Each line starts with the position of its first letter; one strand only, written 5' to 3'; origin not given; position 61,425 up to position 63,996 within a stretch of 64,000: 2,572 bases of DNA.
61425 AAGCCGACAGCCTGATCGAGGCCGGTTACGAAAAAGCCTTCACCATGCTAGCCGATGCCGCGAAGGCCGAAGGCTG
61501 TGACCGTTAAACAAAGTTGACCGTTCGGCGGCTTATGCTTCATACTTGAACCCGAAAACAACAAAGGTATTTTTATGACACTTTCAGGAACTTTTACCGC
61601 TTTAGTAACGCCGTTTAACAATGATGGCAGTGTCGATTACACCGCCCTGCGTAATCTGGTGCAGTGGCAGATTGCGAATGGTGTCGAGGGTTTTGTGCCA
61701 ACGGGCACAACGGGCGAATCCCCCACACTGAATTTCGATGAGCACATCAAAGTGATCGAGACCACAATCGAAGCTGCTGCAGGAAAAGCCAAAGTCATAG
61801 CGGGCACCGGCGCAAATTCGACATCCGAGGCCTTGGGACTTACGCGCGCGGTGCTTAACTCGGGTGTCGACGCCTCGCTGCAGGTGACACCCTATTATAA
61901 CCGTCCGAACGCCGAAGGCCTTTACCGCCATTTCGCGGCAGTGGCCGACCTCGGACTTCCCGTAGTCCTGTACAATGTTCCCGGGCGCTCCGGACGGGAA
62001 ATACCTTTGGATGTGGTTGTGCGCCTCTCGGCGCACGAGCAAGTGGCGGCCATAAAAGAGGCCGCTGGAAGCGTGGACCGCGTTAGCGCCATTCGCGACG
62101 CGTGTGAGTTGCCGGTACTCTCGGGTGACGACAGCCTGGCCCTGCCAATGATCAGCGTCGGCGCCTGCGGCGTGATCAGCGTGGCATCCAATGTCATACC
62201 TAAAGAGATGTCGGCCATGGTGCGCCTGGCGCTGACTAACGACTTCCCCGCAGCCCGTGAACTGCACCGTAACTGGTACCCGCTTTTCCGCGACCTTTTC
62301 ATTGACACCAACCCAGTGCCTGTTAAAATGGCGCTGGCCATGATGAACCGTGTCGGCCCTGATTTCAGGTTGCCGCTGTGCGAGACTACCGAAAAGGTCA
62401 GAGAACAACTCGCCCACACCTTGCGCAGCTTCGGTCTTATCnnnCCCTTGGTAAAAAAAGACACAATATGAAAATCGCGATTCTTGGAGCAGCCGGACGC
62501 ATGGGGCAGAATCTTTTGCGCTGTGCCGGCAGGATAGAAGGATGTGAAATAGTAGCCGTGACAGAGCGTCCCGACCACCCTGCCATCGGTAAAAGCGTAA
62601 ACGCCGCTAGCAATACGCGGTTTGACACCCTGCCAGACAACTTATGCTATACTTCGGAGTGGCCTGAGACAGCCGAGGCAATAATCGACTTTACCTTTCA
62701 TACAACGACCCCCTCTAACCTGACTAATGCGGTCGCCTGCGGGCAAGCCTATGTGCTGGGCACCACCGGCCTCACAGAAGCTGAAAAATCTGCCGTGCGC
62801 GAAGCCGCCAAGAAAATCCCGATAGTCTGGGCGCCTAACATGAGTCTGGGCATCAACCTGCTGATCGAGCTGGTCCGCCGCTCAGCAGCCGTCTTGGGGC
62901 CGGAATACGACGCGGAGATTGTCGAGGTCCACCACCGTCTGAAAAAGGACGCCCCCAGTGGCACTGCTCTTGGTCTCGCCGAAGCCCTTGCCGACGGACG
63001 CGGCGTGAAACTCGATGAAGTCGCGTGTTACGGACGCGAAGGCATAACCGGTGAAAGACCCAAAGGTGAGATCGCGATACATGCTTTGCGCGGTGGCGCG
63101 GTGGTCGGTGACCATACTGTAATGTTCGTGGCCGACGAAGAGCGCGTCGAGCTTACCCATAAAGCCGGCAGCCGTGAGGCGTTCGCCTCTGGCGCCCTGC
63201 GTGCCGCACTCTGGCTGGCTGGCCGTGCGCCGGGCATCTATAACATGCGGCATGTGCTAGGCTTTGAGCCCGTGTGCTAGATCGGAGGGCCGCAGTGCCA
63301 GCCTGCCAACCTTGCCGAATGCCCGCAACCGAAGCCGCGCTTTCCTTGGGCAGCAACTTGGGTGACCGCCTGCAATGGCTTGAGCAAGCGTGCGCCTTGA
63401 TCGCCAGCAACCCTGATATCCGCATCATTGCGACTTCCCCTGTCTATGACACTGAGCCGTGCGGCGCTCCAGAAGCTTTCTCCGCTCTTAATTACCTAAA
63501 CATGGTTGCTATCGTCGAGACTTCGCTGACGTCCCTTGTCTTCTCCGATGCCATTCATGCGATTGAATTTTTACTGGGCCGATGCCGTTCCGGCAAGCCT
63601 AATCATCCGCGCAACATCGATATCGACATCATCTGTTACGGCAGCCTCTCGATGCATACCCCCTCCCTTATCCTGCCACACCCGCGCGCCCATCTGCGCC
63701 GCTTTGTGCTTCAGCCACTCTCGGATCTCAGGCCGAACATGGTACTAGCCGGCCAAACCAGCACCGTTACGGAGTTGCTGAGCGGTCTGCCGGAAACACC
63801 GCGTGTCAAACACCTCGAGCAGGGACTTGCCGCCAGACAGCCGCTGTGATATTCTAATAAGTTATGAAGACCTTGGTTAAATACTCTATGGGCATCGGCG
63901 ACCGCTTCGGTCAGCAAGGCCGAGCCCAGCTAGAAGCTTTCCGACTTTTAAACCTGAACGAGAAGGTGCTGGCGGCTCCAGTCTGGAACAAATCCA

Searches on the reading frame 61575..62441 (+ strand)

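Call 53: search_protein_families(library=pfam, proteins=[window:61575-62441:+])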
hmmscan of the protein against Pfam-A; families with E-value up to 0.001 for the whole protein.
window:61575-62441:+ (289 aa): 1 family
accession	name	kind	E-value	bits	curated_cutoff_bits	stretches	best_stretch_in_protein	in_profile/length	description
PF00701.28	DHDPS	-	4.1e-88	295.3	22.1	1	3-284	2-287/289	Dihydrodipicolinate synthetase family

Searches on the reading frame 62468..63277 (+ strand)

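Call 67: search_protein_families(library=pfam, proteins=[window:62468-63277:+], max_evalue=0.01)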
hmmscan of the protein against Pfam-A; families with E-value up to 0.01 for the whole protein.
window:62468-63277:+ (270 aa): 2 families
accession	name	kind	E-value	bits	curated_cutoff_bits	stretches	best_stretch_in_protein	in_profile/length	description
PF05173.19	DapB_C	-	2.3e-43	147.5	27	1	128-264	1-121/121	Dihydrodipicolinate reductase, C-terminus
PF01113.26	DapB_N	-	1.3e-27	96.8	25.6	1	1-125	1-124/124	Dihydrodipicolinate reductase, N-terminus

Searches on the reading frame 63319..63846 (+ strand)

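Call 67: search_protein_families(library=pfam, proteins=[window:63319-63846:+], max_evalue=0.01)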
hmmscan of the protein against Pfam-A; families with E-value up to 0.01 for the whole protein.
window:63319-63846:+ (176 aa): 1 family
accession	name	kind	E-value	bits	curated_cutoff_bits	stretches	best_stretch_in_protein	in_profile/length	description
PF01288.25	HPPK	-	6.4e-31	107.6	25.7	1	8-139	2-116/116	7,8-dihydro-6-hydroxymethylpterin-pyrophosphokinase (HPPK)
